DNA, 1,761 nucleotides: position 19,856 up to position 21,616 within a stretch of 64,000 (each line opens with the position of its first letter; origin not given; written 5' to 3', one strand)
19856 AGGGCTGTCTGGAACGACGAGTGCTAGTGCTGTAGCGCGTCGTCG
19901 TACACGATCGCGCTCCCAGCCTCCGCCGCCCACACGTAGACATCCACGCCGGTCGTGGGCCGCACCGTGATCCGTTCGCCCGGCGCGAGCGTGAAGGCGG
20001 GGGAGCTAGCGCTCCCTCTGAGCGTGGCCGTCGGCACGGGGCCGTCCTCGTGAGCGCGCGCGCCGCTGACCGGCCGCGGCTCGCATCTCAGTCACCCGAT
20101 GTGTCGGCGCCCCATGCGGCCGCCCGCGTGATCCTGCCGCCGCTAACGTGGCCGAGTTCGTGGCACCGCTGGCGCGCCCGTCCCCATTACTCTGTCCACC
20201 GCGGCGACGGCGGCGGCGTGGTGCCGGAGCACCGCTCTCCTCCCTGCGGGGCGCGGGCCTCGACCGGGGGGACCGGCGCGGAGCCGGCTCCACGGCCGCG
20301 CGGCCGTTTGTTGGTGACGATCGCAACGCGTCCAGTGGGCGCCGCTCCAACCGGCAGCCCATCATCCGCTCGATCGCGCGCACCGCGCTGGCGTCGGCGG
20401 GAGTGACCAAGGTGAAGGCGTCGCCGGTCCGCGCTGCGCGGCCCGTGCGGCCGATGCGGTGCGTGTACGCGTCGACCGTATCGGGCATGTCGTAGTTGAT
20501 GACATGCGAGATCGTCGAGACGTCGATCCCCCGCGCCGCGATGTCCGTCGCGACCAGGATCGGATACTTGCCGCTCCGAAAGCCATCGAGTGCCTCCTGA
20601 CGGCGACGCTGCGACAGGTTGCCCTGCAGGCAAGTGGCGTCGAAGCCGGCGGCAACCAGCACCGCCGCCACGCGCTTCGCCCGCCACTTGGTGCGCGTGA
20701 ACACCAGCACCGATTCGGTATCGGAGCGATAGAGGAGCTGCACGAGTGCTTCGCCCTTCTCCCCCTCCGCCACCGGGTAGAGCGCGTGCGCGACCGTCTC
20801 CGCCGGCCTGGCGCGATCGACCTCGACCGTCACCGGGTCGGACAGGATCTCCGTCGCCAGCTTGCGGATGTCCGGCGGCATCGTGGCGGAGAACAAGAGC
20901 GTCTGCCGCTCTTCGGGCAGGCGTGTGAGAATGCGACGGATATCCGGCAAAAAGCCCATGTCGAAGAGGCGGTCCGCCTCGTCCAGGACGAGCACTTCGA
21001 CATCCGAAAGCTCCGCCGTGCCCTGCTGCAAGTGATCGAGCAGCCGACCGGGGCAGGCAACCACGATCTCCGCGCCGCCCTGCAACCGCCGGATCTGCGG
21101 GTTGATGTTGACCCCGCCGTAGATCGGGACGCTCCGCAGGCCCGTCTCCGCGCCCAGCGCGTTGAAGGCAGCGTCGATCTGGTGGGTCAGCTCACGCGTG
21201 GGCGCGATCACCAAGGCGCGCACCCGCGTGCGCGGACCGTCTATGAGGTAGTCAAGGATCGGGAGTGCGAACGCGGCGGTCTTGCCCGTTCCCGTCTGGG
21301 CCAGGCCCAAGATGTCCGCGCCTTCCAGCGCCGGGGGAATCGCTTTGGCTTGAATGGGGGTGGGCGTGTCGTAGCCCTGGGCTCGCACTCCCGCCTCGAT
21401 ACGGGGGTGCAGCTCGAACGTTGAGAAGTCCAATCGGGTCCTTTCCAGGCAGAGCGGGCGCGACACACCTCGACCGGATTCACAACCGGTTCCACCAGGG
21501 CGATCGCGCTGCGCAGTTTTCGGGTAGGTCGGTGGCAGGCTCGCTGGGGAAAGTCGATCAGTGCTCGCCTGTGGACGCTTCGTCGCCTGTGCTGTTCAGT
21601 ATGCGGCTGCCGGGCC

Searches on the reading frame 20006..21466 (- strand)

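Call 20: search_protein_families(library=pfam, proteins=[window:20006-21466:-], max_evalue=0.01)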
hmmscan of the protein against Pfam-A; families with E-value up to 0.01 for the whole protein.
window:20006-21466:- (486 aa): 4 families
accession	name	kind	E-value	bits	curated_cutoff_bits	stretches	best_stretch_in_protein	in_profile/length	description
PF00270.35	DEAD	-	2e-49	167.9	26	1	36-202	1-166/167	DEAD/DEAH box helicase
PF00271.37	Helicase_C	-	1.4e-30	106.3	23.5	1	237-344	2-109/110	Helicase conserved C-terminal domain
PF04851.21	ResIII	-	1.9e-07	31.6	22.5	1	56-196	30-162/164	Type III restriction enzyme, res subunit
PF13401.12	AAA_22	-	0.0023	18.7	27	1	57-190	13-116/130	AAA domain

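Call 58: search_protein_families(library=phrogs, proteins=[window:20006-21466:-], max_evalue=0.001)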
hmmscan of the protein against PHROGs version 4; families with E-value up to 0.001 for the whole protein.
window:20006-21466:- (486 aa): 5 families
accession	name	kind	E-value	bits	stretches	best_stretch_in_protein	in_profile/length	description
phrog_16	-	DNA, RNA and nucleotide metabolism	1.6e-31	110.3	1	33-354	271-596/986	DNA helicase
phrog_6819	-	DNA, RNA and nucleotide metabolism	4.8e-11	42.8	1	27-327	13-312/645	Holliday junction branch migration helicase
phrog_62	-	DNA, RNA and nucleotide metabolism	4.1e-08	32.1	1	232-346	985-1099/1881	DNA helicase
phrog_9690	-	DNA, RNA and nucleotide metabolism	4.5e-05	23.6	1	249-349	158-261/306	DNA helicase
phrog_33220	-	unknown function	0.00046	18.5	1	278-346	1085-1153/1558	-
